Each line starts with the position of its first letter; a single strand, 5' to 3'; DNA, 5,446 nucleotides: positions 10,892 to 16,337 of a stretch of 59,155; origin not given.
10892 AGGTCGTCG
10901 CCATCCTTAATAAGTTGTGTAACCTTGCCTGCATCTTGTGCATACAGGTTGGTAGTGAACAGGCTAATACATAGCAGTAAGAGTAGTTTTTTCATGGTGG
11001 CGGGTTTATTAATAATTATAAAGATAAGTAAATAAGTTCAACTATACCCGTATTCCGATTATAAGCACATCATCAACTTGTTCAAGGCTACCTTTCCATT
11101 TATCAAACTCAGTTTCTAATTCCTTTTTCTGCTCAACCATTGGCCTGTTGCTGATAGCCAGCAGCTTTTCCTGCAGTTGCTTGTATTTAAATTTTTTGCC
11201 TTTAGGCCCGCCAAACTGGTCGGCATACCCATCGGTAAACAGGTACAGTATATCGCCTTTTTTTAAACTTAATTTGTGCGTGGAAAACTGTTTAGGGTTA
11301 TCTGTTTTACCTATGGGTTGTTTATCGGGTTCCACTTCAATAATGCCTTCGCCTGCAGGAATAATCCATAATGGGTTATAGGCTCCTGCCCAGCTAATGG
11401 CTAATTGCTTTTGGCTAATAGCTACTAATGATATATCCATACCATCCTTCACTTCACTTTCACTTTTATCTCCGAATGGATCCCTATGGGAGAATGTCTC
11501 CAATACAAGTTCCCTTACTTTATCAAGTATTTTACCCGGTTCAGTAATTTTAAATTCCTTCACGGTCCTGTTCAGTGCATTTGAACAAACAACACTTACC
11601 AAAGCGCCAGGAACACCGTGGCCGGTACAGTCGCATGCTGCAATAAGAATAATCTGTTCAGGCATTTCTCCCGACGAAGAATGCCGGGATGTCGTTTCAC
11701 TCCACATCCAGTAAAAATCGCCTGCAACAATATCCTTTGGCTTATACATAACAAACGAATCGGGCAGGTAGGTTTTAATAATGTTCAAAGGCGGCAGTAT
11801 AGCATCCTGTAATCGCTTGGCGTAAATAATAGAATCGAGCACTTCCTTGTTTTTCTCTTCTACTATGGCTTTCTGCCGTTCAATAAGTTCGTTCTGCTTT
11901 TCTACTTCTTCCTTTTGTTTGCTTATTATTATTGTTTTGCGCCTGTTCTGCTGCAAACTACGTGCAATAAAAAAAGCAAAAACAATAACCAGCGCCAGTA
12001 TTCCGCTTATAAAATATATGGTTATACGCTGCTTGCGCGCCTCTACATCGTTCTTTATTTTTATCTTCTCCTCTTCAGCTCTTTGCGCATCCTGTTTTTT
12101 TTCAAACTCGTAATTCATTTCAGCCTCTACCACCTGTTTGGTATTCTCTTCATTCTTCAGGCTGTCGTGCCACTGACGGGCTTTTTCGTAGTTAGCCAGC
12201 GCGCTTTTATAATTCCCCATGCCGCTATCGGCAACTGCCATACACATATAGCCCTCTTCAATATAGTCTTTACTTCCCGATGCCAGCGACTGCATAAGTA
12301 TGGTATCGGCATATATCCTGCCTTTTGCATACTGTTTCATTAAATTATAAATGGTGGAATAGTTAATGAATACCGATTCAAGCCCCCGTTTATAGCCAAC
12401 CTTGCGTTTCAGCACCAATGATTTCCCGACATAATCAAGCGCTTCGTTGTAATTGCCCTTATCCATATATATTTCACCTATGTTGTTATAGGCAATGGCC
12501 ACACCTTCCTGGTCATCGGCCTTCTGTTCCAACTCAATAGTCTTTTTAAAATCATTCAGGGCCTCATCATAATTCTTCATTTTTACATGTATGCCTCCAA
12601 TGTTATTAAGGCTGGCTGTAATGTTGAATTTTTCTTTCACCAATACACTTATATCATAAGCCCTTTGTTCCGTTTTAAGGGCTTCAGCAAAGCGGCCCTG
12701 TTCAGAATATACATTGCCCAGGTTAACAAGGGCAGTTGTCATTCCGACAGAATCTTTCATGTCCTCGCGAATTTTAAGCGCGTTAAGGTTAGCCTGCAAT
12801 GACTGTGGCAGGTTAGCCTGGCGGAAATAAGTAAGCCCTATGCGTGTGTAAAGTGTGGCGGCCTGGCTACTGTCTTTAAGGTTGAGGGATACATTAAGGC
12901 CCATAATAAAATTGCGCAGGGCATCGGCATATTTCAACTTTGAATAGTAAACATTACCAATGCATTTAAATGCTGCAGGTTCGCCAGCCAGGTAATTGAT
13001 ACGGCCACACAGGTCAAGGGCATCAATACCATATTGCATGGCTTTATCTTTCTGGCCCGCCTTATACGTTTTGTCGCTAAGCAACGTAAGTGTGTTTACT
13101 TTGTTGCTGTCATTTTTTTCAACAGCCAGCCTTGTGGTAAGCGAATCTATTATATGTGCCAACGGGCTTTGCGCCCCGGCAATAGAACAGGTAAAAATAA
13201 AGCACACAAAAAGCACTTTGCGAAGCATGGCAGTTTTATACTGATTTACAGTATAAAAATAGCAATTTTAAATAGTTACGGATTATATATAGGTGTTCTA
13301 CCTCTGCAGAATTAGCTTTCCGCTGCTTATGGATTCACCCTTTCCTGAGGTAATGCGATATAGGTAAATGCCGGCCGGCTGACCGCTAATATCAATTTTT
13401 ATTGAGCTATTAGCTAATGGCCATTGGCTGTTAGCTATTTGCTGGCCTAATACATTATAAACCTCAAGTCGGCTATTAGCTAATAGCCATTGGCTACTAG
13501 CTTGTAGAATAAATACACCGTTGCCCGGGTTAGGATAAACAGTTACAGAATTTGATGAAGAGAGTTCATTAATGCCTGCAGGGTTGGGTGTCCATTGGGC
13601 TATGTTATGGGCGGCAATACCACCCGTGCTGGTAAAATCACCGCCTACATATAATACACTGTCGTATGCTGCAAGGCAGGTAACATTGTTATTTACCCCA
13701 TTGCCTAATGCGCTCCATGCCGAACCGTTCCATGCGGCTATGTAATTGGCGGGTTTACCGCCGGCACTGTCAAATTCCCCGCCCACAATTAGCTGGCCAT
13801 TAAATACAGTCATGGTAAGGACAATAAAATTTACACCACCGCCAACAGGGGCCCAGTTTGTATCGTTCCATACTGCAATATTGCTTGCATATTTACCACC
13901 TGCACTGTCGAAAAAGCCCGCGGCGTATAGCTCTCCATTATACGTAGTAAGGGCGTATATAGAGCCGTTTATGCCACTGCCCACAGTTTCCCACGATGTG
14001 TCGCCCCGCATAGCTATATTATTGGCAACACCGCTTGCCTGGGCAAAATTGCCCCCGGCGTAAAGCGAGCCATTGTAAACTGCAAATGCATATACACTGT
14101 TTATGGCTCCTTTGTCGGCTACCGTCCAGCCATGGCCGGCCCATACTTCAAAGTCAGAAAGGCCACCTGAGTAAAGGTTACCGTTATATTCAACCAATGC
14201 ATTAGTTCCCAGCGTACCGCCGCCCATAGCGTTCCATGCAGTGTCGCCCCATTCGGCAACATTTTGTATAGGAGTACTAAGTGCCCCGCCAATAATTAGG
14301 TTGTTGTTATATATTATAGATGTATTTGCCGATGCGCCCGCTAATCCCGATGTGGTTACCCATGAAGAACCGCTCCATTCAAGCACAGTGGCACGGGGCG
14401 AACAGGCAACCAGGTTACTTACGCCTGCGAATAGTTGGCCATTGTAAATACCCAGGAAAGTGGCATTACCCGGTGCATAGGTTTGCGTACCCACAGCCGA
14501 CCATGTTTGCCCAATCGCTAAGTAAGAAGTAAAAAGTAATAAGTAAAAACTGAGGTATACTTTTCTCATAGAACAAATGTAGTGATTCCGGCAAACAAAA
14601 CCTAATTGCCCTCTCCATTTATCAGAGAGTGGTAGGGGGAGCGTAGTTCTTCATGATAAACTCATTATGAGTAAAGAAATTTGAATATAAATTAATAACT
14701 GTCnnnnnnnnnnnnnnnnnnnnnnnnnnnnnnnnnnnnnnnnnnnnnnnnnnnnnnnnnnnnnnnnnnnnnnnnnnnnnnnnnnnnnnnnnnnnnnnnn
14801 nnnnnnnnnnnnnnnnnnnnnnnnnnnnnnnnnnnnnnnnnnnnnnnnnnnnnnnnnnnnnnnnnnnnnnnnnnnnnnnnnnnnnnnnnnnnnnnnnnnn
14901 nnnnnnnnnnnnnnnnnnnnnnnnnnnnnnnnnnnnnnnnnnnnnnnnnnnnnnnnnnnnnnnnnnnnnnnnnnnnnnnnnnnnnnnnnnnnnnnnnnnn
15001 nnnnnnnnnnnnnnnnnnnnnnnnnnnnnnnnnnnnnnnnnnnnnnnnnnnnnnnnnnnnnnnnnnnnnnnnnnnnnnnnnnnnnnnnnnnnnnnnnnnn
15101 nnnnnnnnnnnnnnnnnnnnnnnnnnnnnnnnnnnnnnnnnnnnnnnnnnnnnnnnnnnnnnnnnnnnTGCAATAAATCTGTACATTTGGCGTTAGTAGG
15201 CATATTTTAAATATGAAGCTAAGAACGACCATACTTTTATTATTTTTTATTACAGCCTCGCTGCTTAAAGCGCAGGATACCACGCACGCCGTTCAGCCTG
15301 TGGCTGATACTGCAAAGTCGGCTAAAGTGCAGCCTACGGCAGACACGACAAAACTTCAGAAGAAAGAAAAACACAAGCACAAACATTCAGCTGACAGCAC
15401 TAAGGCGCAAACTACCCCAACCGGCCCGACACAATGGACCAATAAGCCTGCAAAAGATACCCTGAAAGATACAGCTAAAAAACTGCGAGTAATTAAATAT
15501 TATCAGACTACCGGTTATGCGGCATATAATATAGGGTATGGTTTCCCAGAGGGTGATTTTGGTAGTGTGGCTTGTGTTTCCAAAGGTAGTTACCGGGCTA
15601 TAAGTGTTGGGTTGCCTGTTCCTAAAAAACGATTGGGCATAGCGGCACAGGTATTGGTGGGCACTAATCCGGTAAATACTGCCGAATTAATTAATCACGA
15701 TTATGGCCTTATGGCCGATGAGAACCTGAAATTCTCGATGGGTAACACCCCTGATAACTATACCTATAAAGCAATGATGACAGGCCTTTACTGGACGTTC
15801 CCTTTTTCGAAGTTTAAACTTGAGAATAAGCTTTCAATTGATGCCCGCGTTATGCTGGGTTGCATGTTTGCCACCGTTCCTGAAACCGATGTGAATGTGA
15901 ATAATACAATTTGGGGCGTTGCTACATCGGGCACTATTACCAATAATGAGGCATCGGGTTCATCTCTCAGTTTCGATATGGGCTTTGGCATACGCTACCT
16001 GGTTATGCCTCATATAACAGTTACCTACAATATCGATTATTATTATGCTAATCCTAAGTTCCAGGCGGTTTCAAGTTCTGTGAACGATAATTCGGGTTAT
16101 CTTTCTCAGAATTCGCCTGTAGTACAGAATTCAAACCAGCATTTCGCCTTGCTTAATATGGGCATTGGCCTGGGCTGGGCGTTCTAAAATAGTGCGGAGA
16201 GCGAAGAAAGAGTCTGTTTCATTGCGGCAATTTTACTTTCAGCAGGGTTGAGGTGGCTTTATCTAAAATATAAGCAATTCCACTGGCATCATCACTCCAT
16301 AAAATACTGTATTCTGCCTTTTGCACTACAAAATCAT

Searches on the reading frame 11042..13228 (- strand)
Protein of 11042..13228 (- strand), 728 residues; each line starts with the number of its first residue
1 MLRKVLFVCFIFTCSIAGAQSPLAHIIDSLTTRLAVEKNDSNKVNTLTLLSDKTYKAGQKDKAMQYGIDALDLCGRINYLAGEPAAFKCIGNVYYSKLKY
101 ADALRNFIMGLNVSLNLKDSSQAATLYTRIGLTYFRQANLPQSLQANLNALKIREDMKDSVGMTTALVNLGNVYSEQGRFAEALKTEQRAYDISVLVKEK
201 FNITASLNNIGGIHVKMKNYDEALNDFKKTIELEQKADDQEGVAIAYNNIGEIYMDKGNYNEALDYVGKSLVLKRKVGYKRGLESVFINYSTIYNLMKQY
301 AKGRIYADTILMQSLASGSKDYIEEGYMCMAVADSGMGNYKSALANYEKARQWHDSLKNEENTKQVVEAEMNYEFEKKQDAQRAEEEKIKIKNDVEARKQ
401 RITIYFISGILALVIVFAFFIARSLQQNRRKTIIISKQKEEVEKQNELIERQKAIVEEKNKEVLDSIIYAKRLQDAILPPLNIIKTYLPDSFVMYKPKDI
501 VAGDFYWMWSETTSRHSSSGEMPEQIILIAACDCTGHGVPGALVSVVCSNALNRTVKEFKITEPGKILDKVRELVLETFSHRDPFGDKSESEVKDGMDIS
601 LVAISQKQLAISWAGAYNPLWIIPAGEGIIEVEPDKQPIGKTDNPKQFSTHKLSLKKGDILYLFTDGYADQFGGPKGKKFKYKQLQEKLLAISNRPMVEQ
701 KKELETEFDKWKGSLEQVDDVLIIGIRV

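Call 13: search_protein_families(library=pfam, proteins=[window:11042-13228:-], max_evalue=0.01)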
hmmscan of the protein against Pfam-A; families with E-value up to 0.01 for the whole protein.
window:11042-13228:- (728 aa): 14 families
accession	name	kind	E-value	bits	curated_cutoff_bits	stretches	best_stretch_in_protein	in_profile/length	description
PF13424.12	TPR_12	-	3.2e-31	107.8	30.1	4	205-271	4-72/77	Tetratricopeptide repeat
PF00515.34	TPR_1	-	5.7e-24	83.3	27.8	3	206-235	3-32/34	Tetratricopeptide repeat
PF13374.12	TPR_10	-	7.4e-24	83.4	27.5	3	243-277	1-35/42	Tetratricopeptide repeat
PF07719.23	TPR_2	-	7.2e-20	69.9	27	2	244-273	1-30/34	Tetratricopeptide repeat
PF07228.17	SpoIIE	-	3.3e-17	63.5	25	1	527-728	5-191/192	Stage II sporulation protein E (SpoIIE)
PF13181.12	TPR_8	-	5.1e-12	45.4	25.7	1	246-271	3-28/34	Tetratricopeptide repeat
PF13176.12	TPR_7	-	5.9e-11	42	27.9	0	166-189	1-24/36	Tetratricopeptide repeat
PF17874.7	TPR_MalT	-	3.1e-08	33.7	45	1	125-269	41-186/336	MalT-like TPR region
PF13432.12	TPR_16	-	6.6e-08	33.3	32.7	0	214-266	7-53/65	Tetratricopeptide repeat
PF13414.12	TPR_11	-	5.6e-06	26.4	26.8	0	213-258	3-42/42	TPR repeat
PF14559.12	TPR_19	-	2.4e-05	25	25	0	216-265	3-46/68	Tetratricopeptide repeat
PF12862.13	ANAPC5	-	0.00016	22.1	23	1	176-248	10-82/91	Anaphase-promoting complex subunit 5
PF24885.1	TPR_NPHP3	-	0.00032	20.6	100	1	117-242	92-221/239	Nephrocystin-3 TPR domain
PF10516.15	SHNi-TPR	-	0.00053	19.9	21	0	219-236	16-33/38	SHNi-TPR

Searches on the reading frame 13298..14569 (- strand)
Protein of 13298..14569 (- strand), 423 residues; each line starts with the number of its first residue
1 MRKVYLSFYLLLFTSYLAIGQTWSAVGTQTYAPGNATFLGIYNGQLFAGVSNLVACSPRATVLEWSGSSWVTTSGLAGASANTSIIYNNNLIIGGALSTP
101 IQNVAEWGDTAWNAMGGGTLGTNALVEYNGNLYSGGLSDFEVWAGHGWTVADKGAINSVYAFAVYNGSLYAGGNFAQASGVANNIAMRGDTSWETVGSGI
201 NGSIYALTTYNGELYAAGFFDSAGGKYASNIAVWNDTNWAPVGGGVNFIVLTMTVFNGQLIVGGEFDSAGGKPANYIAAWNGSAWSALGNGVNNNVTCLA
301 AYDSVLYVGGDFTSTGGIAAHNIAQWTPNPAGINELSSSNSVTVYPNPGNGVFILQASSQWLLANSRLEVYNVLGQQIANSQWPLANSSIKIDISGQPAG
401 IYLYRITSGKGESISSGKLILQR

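Call 13: search_protein_families(library=pfam, proteins=[window:13298-14569:-], max_evalue=0.01)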
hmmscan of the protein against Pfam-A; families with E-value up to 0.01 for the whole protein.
window:13298-14569:- (423 aa): 3 families
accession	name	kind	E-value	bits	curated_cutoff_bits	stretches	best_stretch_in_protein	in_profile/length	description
PF18962.6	Por_Secre_tail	-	1.3e-12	48.3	27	1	344-414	1-70/75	Secretion system C-terminal sorting domain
PF17164.10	DUF5122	-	5.6e-07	30.1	27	0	257-278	3-24/36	Domain of unknown function (DUF5122) beta-propeller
PF12768.13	Rax2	-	3.5e-05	23.8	28.8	1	244-339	21-118/254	Rax2 C-terminal beta propeller domain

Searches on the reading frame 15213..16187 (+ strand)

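Call 13: search_protein_families(library=pfam, proteins=[window:15213-16187:+], max_evalue=0.01)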
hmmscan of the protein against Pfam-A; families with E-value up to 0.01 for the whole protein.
window:15213-16187:+ (324 aa): 1 family
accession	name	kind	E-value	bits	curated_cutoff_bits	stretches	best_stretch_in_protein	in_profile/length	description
PF13505.12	OMP_b-brl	-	2.9e-05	24.7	28.7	1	168-287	67-168/175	Outer membrane protein beta-barrel domain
